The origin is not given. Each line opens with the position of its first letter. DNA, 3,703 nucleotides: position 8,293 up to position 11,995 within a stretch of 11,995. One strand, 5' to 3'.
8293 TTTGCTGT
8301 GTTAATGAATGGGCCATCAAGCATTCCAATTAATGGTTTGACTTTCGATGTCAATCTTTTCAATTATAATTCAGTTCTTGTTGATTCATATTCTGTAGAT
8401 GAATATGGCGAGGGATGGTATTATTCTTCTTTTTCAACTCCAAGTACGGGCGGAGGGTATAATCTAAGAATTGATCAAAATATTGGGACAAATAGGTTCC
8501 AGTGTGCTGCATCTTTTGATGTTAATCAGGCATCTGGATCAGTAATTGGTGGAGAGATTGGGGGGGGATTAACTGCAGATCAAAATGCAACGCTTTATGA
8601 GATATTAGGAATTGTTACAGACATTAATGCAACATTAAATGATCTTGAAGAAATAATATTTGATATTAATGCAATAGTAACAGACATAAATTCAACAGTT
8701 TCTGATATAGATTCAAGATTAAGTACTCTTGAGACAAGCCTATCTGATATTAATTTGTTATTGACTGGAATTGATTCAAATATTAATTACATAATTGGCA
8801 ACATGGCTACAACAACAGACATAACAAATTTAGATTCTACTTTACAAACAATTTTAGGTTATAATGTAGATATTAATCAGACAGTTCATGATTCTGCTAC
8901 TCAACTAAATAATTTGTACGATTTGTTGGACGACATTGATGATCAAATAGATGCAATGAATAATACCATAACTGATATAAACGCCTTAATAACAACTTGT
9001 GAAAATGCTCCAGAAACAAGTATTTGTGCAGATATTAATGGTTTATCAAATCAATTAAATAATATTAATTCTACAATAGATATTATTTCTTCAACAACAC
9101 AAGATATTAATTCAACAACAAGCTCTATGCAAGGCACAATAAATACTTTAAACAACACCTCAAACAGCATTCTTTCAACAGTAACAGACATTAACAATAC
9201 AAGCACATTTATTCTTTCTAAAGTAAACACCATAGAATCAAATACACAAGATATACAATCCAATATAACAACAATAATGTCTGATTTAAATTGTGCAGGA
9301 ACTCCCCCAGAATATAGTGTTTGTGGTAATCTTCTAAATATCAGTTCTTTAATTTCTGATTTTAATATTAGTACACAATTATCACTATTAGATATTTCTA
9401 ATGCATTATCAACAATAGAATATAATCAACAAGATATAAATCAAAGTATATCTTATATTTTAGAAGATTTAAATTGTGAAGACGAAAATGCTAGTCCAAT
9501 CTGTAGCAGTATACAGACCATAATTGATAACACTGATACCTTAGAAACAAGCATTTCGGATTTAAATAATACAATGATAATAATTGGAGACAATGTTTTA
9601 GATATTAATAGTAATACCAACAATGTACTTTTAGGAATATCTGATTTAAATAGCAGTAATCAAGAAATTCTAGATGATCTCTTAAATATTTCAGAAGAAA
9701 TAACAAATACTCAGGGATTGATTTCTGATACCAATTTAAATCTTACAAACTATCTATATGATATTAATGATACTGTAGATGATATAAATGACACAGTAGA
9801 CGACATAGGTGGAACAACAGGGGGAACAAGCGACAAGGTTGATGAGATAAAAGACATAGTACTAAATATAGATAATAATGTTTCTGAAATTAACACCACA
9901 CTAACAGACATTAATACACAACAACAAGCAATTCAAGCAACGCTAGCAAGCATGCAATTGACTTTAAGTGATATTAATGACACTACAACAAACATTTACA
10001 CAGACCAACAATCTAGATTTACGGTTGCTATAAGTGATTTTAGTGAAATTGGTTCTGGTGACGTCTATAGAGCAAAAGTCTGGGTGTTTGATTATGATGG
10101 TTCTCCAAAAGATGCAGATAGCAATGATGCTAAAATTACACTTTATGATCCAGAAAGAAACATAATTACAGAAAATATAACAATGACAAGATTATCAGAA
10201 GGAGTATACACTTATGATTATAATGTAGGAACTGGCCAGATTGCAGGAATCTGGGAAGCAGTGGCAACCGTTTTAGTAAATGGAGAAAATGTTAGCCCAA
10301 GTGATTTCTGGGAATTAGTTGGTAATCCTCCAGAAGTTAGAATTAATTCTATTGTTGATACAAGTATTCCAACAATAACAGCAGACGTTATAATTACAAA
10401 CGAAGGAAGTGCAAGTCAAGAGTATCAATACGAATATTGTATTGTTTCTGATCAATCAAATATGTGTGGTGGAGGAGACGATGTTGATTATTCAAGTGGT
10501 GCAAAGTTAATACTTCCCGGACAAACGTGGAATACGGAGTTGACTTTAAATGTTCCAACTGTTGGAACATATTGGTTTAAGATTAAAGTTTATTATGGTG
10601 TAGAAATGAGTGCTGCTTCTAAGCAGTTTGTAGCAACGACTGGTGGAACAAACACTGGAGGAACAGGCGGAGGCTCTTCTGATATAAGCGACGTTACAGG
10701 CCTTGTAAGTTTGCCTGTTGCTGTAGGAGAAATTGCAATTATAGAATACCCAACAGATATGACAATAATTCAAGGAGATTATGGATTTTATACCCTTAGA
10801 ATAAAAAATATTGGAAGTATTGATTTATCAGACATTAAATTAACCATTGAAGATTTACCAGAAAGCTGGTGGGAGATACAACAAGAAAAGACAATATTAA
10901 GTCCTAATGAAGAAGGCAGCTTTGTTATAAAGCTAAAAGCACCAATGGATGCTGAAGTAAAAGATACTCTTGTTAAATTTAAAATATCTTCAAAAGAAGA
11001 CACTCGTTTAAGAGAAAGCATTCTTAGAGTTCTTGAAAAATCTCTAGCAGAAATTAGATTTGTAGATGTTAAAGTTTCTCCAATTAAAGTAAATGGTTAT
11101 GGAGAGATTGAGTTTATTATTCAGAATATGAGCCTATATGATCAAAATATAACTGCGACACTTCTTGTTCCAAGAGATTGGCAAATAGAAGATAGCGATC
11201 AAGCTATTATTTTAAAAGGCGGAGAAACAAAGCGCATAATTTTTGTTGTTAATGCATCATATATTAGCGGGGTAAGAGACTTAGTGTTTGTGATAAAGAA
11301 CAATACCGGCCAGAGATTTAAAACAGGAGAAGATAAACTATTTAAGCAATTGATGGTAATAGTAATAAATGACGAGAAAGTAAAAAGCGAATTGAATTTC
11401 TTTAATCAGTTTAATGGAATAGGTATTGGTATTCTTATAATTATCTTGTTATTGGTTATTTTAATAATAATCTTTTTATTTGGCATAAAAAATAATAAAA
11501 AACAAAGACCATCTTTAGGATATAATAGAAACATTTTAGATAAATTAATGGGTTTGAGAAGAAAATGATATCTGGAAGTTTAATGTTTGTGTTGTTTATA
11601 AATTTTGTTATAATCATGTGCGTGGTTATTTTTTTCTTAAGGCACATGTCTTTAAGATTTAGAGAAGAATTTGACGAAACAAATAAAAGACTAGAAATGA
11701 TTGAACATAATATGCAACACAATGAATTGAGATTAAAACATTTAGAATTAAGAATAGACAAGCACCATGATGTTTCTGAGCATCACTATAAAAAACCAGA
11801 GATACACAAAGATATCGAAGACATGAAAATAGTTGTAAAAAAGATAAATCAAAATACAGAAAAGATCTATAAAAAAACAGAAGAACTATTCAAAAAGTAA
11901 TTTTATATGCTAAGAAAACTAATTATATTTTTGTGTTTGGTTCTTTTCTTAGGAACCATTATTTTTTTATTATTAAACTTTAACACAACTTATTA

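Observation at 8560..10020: The coiled-coil stalk's heptad unit 'D-I-N-x-T' has an N-glycosylation sequon built into the repeat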

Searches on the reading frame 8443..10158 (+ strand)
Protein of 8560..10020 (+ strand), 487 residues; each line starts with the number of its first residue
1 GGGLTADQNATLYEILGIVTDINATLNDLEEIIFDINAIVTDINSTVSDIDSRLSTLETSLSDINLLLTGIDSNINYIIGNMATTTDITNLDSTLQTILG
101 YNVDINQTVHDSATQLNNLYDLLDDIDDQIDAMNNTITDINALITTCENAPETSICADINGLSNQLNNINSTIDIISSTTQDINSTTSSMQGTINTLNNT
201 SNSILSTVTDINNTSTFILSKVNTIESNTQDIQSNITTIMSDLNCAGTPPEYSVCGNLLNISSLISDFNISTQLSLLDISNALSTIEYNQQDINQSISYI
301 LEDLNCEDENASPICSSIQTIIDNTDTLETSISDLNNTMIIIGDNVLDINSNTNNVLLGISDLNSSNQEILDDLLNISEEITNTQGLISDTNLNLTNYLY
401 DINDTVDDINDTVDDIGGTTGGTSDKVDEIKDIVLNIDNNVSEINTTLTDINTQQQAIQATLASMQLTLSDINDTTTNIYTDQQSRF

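Call 44: predict_structure(alignment_id=A2)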
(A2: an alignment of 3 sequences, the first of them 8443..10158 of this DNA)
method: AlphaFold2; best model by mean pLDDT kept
length: 572 residues; sequences in the alignment: 3
mean_pLDDT: 51.1   pTM: 0.38
mean pLDDT of the five models: 51.1, 50.9, 49.8, 47.5, 45.9
residues with pLDDT >= 90: 0; 70-90: 88; 50-70: 142; < 50: 342
segments of 3 or more residues with pLDDT < 50: 1-71, 109-111, 113-138, 143-147, 150-152, 164-205, 420-425, 427-572
pLDDT, mean of each block of 10 residues (from residue 1): 28 28 29 29 40 46 47 50 51 52 51 47 42 49 49 49 48 45 40 43 49 51 51 54 57 66 78 84 71 82 71 54 73 83 65 80 81 70 56 53 51 50 48 45 43 41 41 42 42 42 44 44 39 38 38 41 33 29
secondary structure, 60 per line:
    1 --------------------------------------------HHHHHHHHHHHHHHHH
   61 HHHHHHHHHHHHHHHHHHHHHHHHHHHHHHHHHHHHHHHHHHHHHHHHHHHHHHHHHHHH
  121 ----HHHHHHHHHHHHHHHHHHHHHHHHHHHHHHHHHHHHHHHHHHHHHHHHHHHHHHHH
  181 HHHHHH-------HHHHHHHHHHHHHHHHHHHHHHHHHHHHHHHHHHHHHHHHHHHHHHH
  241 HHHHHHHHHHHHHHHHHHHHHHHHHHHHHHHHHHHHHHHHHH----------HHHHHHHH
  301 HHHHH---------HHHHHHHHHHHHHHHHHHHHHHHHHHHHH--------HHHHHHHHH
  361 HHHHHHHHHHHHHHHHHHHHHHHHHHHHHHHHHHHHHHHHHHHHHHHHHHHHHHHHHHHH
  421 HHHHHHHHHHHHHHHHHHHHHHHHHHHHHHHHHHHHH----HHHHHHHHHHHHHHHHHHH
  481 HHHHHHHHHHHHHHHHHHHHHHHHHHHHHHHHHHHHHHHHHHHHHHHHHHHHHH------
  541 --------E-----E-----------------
elements in order: H45-120 H125-186 H194-282 H293-305 H315-343 H352-457 H462-534

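Call 72: find_homologous_proteins(query=window:8560-10020:+, max_evalue=0.001)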
Query window:8560-10020:+: 8000 candidates shared short words with the query, none scored E <= 0.001.

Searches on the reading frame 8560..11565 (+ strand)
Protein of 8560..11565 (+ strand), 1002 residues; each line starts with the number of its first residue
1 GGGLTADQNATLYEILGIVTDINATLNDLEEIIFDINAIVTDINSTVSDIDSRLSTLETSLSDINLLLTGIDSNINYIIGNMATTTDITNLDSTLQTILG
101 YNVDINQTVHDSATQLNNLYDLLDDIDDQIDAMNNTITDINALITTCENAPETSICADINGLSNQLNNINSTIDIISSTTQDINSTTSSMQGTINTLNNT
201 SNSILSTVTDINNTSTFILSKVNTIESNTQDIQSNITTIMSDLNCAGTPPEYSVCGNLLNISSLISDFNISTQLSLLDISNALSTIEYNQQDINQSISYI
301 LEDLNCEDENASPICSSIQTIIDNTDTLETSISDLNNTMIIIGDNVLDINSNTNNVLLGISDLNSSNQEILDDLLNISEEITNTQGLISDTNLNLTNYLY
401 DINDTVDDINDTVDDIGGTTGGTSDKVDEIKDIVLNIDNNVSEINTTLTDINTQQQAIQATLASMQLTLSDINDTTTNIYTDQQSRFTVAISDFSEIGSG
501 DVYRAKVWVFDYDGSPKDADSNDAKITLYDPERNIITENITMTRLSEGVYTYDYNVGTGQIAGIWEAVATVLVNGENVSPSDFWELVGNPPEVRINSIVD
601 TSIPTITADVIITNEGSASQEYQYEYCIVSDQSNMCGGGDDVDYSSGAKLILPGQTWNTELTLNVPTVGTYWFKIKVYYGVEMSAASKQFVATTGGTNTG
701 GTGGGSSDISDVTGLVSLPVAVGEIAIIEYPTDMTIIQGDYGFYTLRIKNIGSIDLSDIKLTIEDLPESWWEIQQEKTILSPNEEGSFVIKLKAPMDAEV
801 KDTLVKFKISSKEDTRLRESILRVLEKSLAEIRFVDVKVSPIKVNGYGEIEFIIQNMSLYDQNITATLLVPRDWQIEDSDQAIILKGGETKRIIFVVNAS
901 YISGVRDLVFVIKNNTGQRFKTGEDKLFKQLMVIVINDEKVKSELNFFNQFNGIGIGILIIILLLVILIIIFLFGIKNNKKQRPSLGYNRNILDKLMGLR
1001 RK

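Call 46: search_solved_structures(query=window:8560-11565:+, max_evalue=0.01)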
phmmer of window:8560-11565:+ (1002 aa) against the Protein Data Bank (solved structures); distinct sequences matched with E-value up to 0.01: 0.

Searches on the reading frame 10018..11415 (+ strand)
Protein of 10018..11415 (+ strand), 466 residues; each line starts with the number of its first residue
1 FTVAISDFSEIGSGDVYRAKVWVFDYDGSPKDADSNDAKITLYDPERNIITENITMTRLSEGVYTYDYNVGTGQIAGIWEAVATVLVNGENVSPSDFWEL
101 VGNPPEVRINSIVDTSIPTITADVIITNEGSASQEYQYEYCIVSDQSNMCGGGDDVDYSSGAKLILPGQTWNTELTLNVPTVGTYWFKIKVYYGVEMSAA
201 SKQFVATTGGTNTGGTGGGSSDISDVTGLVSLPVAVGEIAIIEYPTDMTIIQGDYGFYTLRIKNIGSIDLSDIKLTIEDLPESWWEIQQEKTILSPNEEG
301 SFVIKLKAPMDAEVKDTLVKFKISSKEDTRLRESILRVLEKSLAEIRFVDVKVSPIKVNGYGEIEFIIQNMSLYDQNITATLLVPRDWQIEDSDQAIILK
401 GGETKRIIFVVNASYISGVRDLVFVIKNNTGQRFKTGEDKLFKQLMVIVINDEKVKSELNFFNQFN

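Call 84: predict_structure(alignment_id=A3)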
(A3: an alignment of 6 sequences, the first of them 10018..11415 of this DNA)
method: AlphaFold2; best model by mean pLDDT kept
length: 466 residues; sequences in the alignment: 6
mean_pLDDT: 72.5   pTM: 0.49
mean pLDDT of the five models: 72.5, 72.1, 71.8, 70.0, 68.4
residues with pLDDT >= 90: 85; 70-90: 218; 50-70: 88; < 50: 75
segments of 3 or more residues with pLDDT < 50: 1-10, 26-28, 72-80, 93-104, 210-234, 453-466
pLDDT, mean of each block of 10 residues (from residue 1): 38 59 54 66 58 73 66 45 59 38 51 74 72 72 77 82 73 84 83 65 72 28 25 60 82 88 85 93 90 86 91 90 92 87 81 87 92 90 87 92 94 86 87 77 87 44 31
secondary structure, 60 per line:
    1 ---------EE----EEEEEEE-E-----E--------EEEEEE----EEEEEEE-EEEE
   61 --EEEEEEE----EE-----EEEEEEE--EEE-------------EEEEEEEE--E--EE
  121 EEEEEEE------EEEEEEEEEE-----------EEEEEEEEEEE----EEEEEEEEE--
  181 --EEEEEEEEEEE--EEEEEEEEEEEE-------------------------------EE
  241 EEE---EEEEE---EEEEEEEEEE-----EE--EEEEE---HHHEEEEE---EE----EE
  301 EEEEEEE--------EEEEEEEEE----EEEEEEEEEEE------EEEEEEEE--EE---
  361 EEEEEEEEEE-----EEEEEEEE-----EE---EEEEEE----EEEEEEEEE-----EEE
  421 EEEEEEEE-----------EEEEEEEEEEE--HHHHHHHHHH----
elements in order: E16-22 E39-44 E49-55 E57-60 E63-69 E81-87 E90-92 E106-113 E119-127 E134-143 E155-165 E170-178 E183-193 E196-207 E239-243 E247-251 E255-264 E274-278 E285-289 E299-307 E316-324 E329-339 E346-353 E361-370 E376-383 E394-399 E404-412 E418-428 E440-450 H453-462

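Call 86: fold_search(model_id=the predicted structure, library=pdb)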
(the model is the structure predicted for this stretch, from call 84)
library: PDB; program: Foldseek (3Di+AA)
matches with E <= 10: 1952; with E <= 0.001: 404
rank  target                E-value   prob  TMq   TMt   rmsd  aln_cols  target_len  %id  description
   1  9ijj_C                4.2e-14  1.00  0.21  0.10  40.5       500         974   11  In situ structure of the central apparatus in mouse sperm axoneme. (released 2025-06-04)
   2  7sqc_F0               2.3e-13  1.00  0.18  0.26  28.4       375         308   14  Ciliary C1 central pair apparatus isolated from Chlamydomonas reinhardtii (released 2022-04-13)
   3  7sqc_F1               3.3e-13  1.00  0.19  0.18  35.8       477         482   14  Ciliary C1 central pair apparatus isolated from Chlamydomonas reinhardtii (released 2022-04-13)
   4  7sqc_O0               5.6e-13  1.00  0.19  0.09  38.9       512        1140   10  Ciliary C1 central pair apparatus isolated from Chlamydomonas reinhardtii (released 2022-04-13)
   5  7som_D                2.9e-12  1.00  0.20  0.07  36.0       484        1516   10  Ciliary C2 central pair apparatus isolated from Chlamydomonas reinhardtii (released 2022-04-13)
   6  9ijj_E                1.2e-11  1.00  0.20  0.19  33.6       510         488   11  In situ structure of the central apparatus in mouse sperm axoneme. (released 2025-06-04)
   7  7sqc_2A               2.6e-11  1.00  0.19  0.12  38.9       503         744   10  Ciliary C1 central pair apparatus isolated from Chlamydomonas reinhardtii (released 2022-04-13)
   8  7sqc_T1               5.9e-11  1.00  0.19  0.16  34.3       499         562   11  Ciliary C1 central pair apparatus isolated from Chlamydomonas reinhardtii (released 2022-04-13)
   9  9ijj_h                6.5e-11  1.00  0.20  0.08  34.6       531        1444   10  In situ structure of the central apparatus in mouse sperm axoneme. (released 2025-06-04)
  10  7sqc_T2               9.9e-11  1.00  0.18  0.16  35.0       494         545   10  Ciliary C1 central pair apparatus isolated from Chlamydomonas reinhardtii (released 2022-04-13)
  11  7sqc_2B               1.1e-10  1.00  0.19  0.12  39.8       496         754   12  Ciliary C1 central pair apparatus isolated from Chlamydomonas reinhardtii (released 2022-04-13)
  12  7q62_A                1.1e-10  1.00  0.21  0.09  26.1       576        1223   13  Structure of TEV cleaved A2ML1 dimer (A2ML1-TT dimer) (released 2022-04-20)
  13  7sqc_T0               1.2e-10  1.00  0.18  0.16  35.3       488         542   10  Ciliary C1 central pair apparatus isolated from Chlamydomonas reinhardtii (released 2022-04-13)
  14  7q1y_A                1.8e-10  1.00  0.21  0.08  27.0       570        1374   11  X-ray structure of human A2ML1 (released 2022-04-20)
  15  8beg_B                3.5e-10  1.00  0.15  0.11  38.6       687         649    9  Structure of Ig-like domains from PrgB (released 2022-11-30)
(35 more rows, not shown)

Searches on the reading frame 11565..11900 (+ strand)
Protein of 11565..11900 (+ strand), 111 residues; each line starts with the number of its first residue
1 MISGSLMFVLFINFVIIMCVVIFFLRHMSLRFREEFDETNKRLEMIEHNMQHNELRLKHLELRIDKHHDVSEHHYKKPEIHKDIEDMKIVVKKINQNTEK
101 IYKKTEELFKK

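Call 5: search_protein_families(library=pfam, proteins=[window:11565-11900:+], max_evalue=0.1)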
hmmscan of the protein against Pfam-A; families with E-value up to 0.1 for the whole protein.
window:11565-11900:+ (111 aa): 8 families
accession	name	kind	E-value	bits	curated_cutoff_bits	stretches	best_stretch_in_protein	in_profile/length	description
PF17561.7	TssO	-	1.3e-05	25.9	29.2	1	3-105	8-113/148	Type VI secretion system, TssO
PF06103.16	DUF948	-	0.0031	18.1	37.2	0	13-51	9-43/89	Bacterial protein of unknown function (DUF948)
PF10028.14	DUF2270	-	0.0039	17.3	25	1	14-97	47-126/184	Predicted integral membrane protein (DUF2270)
PF10112.14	Halogen_Hydrol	-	0.014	15.8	29.8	0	64-104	135-175/191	5-bromo-4-chloroindolyl phosphate hydrolysis protein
PF00664.28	ABC_membrane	-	0.024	14.7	28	1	3-47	140-184/274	ABC transporter transmembrane region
PF10805.13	DUF2730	-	0.048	14.2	24.9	1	13-106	6-94/102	Protein of unknown function (DUF2730)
PF04145.20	Ctr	-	0.068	14.1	25.3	1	2-53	19-70/151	Ctr copper transporter family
PF19111.5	DUF5798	-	0.07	13.8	27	0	31-59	33-61/89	Family of unknown function (DUF5798)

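Call 87: find_encoding_contigs(protein=window:11565-11900:+, flank=10000, max_places=6)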
Protein window:11565-11900:+ (111 aa): 15 contigs read that carry it; 6 places shown.
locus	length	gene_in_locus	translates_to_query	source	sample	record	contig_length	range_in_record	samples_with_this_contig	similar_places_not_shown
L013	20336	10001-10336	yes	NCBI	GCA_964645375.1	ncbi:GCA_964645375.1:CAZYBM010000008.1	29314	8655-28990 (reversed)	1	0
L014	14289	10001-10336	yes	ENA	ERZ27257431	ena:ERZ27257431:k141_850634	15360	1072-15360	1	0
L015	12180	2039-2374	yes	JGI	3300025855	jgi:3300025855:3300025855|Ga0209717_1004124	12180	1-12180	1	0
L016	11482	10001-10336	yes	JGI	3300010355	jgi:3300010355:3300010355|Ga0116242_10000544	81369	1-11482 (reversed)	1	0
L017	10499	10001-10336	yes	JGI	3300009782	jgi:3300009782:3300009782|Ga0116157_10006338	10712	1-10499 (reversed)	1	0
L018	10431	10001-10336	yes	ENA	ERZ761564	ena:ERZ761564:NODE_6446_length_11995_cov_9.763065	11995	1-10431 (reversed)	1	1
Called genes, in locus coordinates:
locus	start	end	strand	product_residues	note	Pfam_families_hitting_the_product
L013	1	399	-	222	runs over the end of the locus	PF00730:HhH-GPD, PF00633:HHH (faint)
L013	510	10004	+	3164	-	PF01835:MG2, PF07889:DUF1664 (faint)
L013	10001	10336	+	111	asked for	-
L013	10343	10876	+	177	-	PF06094:GGACT, PF13772:AIG2_2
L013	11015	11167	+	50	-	-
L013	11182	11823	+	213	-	PF04383:KilA-N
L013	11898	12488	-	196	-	-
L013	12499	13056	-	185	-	PF13563:2_5_RNA_ligase2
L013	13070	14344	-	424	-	PF01336:tRNA_anti-codon, PF00152:tRNA-synt_2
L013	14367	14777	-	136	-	-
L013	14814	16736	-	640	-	PF07973:tRNA_SAD, PF00587:tRNA-synt_2b, PF03129:HGTP_anticodon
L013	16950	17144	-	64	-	PF23477:zf_Tbcl_2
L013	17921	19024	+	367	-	PF00091:Tubulin, PF12327:FtsZ_C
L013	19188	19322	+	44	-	-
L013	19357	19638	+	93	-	-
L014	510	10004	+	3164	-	PF01835:MG2, PF07889:DUF1664 (faint)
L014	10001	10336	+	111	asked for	-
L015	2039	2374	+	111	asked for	-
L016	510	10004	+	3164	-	PF01835:MG2, PF07889:DUF1664 (faint)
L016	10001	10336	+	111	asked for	-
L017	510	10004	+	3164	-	PF01835:MG2, PF07889:DUF1664 (faint)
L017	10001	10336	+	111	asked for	-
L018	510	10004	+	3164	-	PF01835:MG2, PF07889:DUF1664 (faint)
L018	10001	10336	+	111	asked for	-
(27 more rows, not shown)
